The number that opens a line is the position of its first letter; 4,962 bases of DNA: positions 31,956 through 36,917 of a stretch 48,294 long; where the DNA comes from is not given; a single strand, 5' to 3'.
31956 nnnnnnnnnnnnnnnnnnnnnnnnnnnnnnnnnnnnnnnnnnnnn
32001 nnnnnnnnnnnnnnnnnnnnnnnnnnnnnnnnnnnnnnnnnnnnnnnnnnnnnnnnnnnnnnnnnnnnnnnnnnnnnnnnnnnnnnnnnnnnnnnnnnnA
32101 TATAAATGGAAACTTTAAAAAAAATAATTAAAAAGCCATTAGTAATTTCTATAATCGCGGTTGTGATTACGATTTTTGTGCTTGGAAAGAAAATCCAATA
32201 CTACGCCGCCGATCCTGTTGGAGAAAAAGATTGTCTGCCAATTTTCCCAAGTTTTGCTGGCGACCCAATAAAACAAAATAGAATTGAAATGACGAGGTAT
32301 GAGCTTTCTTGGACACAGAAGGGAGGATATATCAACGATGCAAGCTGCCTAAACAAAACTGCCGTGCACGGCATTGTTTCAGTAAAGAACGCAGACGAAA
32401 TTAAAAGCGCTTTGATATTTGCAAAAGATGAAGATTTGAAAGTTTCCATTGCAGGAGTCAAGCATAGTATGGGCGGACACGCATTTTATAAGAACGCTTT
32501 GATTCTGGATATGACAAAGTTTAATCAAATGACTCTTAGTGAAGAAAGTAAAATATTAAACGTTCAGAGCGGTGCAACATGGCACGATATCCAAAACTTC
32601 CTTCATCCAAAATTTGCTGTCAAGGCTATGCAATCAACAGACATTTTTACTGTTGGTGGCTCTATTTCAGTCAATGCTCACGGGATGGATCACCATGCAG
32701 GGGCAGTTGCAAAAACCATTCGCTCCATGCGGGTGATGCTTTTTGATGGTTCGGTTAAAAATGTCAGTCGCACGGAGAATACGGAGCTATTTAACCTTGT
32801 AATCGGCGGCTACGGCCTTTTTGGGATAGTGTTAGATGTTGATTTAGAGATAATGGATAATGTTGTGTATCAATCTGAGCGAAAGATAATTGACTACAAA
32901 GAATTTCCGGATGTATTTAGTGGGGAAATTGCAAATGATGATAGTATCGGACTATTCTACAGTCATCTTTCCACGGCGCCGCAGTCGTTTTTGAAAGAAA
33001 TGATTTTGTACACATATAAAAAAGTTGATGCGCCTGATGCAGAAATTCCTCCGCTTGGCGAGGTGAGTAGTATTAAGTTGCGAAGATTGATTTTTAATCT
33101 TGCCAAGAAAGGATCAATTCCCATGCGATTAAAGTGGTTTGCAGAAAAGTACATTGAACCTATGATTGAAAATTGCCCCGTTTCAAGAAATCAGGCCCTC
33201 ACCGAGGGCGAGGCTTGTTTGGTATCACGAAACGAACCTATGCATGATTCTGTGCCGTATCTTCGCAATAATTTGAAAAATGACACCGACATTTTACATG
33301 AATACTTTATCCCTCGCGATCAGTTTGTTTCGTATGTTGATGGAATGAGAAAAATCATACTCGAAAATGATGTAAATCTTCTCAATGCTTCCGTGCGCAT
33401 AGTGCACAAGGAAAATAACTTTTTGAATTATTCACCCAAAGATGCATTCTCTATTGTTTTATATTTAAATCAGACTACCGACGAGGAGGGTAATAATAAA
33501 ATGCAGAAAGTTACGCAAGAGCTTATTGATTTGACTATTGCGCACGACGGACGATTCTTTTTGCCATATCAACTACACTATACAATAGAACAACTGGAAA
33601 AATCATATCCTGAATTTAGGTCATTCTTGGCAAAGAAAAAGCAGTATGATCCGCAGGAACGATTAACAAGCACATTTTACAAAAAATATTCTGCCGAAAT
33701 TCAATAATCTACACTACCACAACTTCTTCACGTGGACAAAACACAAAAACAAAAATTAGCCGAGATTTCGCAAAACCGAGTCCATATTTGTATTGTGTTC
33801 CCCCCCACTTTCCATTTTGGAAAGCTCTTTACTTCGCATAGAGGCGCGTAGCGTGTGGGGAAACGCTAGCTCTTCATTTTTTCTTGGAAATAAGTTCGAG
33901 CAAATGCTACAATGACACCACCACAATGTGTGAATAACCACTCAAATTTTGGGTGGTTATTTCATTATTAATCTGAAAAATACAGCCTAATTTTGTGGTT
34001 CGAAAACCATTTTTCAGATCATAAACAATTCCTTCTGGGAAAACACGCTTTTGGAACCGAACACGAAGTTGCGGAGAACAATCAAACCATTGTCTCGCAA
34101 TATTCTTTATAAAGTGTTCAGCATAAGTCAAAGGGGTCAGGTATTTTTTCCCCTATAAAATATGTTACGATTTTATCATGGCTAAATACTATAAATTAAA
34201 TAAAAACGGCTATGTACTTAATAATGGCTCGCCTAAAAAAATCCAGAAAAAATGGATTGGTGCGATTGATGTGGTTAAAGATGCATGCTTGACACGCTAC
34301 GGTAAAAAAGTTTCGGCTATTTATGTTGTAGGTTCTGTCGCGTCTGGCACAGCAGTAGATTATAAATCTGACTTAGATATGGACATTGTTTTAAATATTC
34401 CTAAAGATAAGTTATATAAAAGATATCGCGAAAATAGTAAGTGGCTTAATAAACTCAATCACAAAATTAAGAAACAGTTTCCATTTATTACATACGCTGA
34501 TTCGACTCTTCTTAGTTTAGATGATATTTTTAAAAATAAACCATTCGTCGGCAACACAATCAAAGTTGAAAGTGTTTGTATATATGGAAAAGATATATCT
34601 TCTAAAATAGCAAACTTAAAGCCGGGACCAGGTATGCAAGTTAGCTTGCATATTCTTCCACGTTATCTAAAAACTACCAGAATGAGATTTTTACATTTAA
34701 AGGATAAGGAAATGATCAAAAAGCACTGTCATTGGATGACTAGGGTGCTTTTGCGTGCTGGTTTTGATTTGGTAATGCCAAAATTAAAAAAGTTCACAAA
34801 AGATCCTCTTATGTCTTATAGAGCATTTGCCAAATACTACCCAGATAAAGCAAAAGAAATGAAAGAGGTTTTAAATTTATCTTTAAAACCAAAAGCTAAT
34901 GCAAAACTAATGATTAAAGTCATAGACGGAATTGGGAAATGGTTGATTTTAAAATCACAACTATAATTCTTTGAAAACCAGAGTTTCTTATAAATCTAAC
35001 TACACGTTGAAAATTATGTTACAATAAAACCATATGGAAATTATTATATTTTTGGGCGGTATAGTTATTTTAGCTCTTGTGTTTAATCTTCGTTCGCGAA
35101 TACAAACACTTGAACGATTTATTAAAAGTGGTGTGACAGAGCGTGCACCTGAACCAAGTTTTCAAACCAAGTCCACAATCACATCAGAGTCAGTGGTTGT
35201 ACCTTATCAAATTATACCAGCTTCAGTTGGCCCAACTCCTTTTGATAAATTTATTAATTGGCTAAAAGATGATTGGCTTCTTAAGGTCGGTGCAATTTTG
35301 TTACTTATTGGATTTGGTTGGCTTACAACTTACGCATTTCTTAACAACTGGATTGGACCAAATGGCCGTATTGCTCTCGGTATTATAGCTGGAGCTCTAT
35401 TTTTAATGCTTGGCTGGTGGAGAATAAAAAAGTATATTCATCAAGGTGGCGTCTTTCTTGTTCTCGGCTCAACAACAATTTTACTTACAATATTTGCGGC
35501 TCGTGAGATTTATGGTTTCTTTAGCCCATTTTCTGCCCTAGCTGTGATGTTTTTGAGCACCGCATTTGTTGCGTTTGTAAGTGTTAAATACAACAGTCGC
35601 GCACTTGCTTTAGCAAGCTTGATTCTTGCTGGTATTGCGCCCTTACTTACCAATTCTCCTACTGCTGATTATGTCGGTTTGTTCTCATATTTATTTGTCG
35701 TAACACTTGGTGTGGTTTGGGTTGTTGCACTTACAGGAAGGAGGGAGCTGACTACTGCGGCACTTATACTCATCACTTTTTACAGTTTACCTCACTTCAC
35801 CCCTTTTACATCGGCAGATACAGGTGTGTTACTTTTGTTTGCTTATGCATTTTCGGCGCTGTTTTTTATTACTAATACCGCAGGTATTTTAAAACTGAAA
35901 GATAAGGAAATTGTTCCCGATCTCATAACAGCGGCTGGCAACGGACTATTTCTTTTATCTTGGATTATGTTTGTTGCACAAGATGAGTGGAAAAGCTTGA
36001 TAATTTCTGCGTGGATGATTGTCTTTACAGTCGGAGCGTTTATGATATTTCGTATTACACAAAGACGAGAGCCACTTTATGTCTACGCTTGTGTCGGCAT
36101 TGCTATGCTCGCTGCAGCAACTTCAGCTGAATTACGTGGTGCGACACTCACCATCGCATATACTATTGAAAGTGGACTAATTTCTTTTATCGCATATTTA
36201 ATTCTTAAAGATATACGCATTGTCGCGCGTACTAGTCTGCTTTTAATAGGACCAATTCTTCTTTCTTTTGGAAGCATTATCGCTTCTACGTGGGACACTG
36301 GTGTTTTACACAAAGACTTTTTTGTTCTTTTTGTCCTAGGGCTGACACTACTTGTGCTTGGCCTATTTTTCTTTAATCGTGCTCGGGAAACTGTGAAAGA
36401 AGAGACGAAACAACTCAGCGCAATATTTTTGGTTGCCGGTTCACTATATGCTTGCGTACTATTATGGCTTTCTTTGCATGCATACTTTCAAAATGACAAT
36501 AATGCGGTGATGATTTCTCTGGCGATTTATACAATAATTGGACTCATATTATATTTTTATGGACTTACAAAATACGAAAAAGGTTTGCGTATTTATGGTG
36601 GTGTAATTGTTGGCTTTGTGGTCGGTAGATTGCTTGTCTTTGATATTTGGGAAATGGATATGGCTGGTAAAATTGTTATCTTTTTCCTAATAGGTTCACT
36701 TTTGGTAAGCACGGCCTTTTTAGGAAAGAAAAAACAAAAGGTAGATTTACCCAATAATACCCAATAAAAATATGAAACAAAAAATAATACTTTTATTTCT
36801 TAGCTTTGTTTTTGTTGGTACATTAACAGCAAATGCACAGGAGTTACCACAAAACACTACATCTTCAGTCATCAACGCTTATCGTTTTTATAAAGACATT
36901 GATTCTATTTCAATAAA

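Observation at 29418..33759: Cargo-only, transposon-like 4.3-kb cassette with perfect 39-bp inverted ends, a 9-bp flanking direct repeat and an in-window empty site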

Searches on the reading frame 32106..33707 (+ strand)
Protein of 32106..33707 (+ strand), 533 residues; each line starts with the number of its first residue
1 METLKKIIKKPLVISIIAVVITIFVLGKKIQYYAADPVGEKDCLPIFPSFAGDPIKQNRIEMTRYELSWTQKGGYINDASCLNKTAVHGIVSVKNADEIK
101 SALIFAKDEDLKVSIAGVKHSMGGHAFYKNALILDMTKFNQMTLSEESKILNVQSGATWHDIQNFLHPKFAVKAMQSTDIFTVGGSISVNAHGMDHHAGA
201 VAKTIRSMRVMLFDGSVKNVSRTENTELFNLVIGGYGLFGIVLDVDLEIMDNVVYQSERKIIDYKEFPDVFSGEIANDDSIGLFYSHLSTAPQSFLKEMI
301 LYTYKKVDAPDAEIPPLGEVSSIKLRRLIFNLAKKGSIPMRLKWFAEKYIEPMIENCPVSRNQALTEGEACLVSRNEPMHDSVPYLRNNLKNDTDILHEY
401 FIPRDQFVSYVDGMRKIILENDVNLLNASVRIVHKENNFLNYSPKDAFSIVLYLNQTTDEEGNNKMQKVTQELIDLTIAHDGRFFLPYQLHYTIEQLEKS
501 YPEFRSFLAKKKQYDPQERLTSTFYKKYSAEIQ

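Call 10: search_protein_families(library=pfam, proteins=[window:32106-33707:+], max_evalue=0.01)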
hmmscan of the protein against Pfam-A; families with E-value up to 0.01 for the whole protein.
window:32106-33707:+ (533 aa): 2 families
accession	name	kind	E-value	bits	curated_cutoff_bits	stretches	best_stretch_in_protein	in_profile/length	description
PF01565.28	FAD_binding_4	-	6e-24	84.8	26.4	1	89-220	3-138/139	FAD binding domain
PF04030.19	ALO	-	0.00055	20.2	23.1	1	398-527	128-257/258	D-arabinono-1,4-lactone oxidase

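Call 13: find_encoding_contigs(protein=window:32106-33707:+, flank=10000, max_places=10)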
Protein window:32106-33707:+ (533 aa): 1 contig read that carries it; 1 place shown.
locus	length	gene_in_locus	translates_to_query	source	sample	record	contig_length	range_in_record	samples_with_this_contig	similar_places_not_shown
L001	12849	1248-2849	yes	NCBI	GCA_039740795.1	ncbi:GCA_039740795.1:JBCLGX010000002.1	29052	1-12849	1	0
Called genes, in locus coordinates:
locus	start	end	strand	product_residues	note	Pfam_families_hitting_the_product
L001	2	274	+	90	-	?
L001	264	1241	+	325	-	PF00561:Abhydrolase_1, PF12146:Hydrolase_4 (weak), PF12697:Abhydrolase_6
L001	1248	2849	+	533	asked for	PF01565:FAD_binding_4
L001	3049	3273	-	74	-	-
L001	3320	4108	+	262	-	PF01909:NTP_transf_2 (weak)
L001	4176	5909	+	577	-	PF10101:DUF2339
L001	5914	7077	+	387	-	PF02412:TSP_3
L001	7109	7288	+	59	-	-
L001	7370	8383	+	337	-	-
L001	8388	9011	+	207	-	PF01209:Ubie_methyltran (weak), PF05175:MTS, PF06325:PrmA, PF12847:Methyltransf_18, PF13847:Methyltransf_31, PF08241:Methyltransf_11, PF08242:Methyltransf_12, PF13649:Methyltransf_25, +3 more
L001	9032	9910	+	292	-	PF20434:BD-FAE (faint), PF02129:Peptidase_S15 (weak), PF02230:Abhydrolase_2 (faint), PF00561:Abhydrolase_1, PF12146:Hydrolase_4 (weak), PF12697:Abhydrolase_6, PF00326:Peptidase_S9, PF01738:DLH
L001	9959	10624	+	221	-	PF09335:VTT_dom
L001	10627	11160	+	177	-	PF00398:RrnaAD (weak), PF01564:Spermine_synth (faint), PF05175:MTS (weak), PF08242:Methyltransf_12 (weak), PF13649:Methyltransf_25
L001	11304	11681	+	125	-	-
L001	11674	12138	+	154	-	-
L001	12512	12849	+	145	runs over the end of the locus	PF01467:CTP_transf_like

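Call 82: search_protein_families(library=ncbifam, proteins=[window:32106-33707:+], max_evalue=0.001)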
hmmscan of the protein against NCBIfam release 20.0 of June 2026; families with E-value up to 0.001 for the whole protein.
window:32106-33707:+ (533 aa): 10 families
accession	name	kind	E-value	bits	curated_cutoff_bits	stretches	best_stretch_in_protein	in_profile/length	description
NF053785.1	DcplphribOxDprE1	equivalog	7e-25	88.1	500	1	87-249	15-180/449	decaprenylphosphoryl-beta-D-ribose oxidase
TIGR01678.1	FAD_lactone_ox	subfamily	4e-15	55.7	396.8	1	93-266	21-195/438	sugar 1,4-lactone oxidase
TIGR01679.1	bact_FAD_ox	subfamily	1.5e-12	47.2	292.25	1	88-285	13-208/419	FAD-linked oxidoreductase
NF041227.1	BagG_FevA2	exception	3.4e-09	35.8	850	1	90-250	49-208/455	bagremycin/ferroverdin biosynthesis FAD-dependent oxygenase BagG/FevA2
NF041226.1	BagK_FevA1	equivalog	1.2e-08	33.9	800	1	73-250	24-204/453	bagremycin/ferroverdin biosynthesis FAD-dependent oxygenase BagK/FevA1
TIGR00387.1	glcD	equivalog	4.5e-08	32.3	567.9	1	91-250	2-171/413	glycolate oxidase subunit GlcD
TIGR01677.1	pln_FAD_oxido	subfamily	4.2e-05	22.2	383.1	0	96-251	43-213/560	FAD-dependent oxidoreductase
TIGR01676.1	GLDHase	equivalog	6.6e-05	21.9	458.25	1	136-251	110-227/541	L-galactonolactone dehydrogenase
NF003198.0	PRK04169.1-2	subfamily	0.00015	20.9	247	1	171-231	38-98/249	geranylgeranylglyceryl/heptaprenylglyceryl phosphate synthase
TIGR01769.1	GGGP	equivalog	0.0006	19.7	161.55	0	175-229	22-75/205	phosphoglycerol geranylgeranyltransferase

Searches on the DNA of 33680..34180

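Call 80: search_rna_families(source=window, start=33680, end=34180, threshold=evalue, max_evalue=1)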
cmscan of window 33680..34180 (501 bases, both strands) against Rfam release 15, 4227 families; matches with E-value up to 1: 2.
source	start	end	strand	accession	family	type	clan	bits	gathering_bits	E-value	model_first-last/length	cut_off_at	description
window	33941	33997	+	RF00665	mir-290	Gene; miRNA;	CL00096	20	51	0.22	7-64/70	no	mir-290 microRNA precursor family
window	33717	33773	+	RF02248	Six3os1_3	Gene; lncRNA;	-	15.9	40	0.095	26-75/75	no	Six3os1 conserved region 3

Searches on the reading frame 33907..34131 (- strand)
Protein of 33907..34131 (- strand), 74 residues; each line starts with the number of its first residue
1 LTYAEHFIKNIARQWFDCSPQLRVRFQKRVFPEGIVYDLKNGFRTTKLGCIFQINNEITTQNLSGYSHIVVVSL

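Call 10: search_protein_families(library=pfam, proteins=[window:33907-34131:-], max_evalue=0.01)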
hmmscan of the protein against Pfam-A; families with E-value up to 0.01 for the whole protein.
window:33907-34131:- (74 aa): 0 families

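Call 50: search_protein_representatives(protein=window:33907-34131:-)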
Query: 74 residues. Proteins with E-value up to 0.001 (for the whole library): 155; up to 1e-10: 17; up to 1e-30: 0. The best 150 are listed.
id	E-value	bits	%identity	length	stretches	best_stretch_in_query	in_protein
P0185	6.7e-21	89.5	67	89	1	2-59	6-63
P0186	3.1e-17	77.9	64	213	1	1-58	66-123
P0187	2.1e-16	75.3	59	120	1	2-59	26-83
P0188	4.2e-16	74.4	58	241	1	1-59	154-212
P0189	3.9e-14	68.1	58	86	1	2-56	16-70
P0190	2.2e-13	65.8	55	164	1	1-58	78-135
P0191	5.9e-13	64.4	54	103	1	2-62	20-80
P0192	7.9e-12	60.8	51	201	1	2-62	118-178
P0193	9.5e-12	60.6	51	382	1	1-57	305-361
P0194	2.0e-11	59.5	59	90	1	15-63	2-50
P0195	2.1e-11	59.5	50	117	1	2-59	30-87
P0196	2.1e-11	59.5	49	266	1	2-60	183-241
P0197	2.3e-11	59.3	60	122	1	2-53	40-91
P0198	4.4e-11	58.5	47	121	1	2-59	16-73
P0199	5.0e-11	58.3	47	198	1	1-62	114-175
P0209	2.1e-09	53.1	46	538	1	2-60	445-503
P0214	1.4e-08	50.6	46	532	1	2-60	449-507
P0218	2.5e-08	49.7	40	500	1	2-62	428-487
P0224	2.1e-07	46.8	44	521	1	1-61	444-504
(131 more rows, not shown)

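Call 51: search_protein_families(library=pfam, proteins=[P0209, P0214, P0218, P0193, P0224, P0188, P0186], max_evalue=0.001)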
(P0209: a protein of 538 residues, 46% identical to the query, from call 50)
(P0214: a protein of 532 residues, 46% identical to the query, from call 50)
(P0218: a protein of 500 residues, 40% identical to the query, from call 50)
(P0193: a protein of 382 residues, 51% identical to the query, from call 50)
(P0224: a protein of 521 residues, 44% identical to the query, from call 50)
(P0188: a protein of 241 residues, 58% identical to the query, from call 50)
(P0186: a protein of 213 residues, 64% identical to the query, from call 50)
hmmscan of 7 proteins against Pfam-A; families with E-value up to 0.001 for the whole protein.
P0209 (538 aa): 2 families
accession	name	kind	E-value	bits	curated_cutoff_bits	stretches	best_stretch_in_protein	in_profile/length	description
PF00239.26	Resolvase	-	1.9e-28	99.9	23.3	1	11-158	2-143/145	Resolvase, N terminal domain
PF13408.12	Zn_ribbon_recom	-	0.00025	21.8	25.3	1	297-348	5-56/58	Recombinase zinc beta ribbon domain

P0214 (532 aa): 2 families
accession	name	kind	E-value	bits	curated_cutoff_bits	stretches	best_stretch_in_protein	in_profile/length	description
PF00239.26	Resolvase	-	1.1e-27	97.4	23.3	1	11-160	1-143/145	Resolvase, N terminal domain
PF07508.19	Recombinase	-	5.7e-09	36.6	21.1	1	194-280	5-101/102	Recombinase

P0218 (500 aa): 2 families
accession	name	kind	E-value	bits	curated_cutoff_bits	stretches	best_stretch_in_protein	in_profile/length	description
PF00239.26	Resolvase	-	1.2e-33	116.7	23.3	1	5-151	1-143/145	Resolvase, N terminal domain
PF07508.19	Recombinase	-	3e-09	37.5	21.1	1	185-265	9-100/102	Recombinase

P0193 (382 aa): 1 family
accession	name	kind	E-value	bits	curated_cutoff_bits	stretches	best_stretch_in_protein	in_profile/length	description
PF13408.12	Zn_ribbon_recom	-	4.6e-05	24.2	25.3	1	154-210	1-57/58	Recombinase zinc beta ribbon domain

P0224 (521 aa): 3 families
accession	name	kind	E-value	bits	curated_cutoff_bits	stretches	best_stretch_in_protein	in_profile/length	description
PF00239.26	Resolvase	-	4.4e-33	114.9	23.3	1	13-162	1-145/145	Resolvase, N terminal domain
PF07508.19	Recombinase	-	4.5e-11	43.3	21.1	1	187-274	3-101/102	Recombinase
PF13408.12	Zn_ribbon_recom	-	0.00097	19.9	25.3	0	294-328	4-35/58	Recombinase zinc beta ribbon domain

P0188 (241 aa): 0 families

P0186 (213 aa): 0 families

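Call 82: search_protein_families(library=ncbifam, proteins=[window:33907-34131:-], max_evalue=0.001)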
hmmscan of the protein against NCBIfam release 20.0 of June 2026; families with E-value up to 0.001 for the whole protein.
window:33907-34131:- (74 aa): 0 families

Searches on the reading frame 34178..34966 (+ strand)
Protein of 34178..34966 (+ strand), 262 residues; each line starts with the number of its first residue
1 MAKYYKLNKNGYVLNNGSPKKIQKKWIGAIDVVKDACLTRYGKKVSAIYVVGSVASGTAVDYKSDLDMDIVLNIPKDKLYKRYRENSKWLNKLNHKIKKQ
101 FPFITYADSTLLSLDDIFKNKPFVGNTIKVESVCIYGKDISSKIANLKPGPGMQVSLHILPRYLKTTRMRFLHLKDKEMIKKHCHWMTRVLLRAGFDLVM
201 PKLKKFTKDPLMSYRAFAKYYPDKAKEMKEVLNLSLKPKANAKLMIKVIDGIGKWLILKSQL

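Call 10: search_protein_families(library=pfam, proteins=[window:34178-34966:+], max_evalue=0.01)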
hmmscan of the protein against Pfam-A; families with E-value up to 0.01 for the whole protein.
window:34178-34966:+ (262 aa): 3 families
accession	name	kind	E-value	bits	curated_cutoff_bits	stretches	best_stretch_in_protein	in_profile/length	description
PF01909.29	NTP_transf_2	-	8.2e-07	29.8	21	1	33-95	4-67/93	Nucleotidyltransferase domain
PF18765.7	Polbeta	-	0.0006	20.4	26.9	1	43-120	11-83/93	Polymerase beta, Nucleotidyltransferase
PF22600.2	MTPAP-like_central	-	0.0028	18.2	27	1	38-99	33-89/139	Poly(A) RNA polymerase, mitochondrial-like, central palm domain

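Call 82: search_protein_families(library=ncbifam, proteins=[window:34178-34966:+], max_evalue=0.001)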
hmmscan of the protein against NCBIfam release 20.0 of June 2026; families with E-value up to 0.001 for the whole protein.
window:34178-34966:+ (262 aa): 1 family
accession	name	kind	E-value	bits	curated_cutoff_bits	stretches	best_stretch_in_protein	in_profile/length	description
NF033061.1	ANT_4p_I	equivalog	0.00023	20.8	350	1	19-78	4-63/253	ANT(4')-I family aminoglycoside nucleotidyltransferase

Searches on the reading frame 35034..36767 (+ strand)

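Call 10: search_protein_families(library=pfam, proteins=[window:35034-36767:+], max_evalue=0.01)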
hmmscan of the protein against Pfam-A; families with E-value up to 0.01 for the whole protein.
window:35034-36767:+ (577 aa): 1 family
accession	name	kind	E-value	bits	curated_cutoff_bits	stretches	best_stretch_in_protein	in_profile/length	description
PF10101.14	DUF2339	-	3.1e-41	142.4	33.6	2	80-405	3-334/659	Predicted membrane protein (DUF2339)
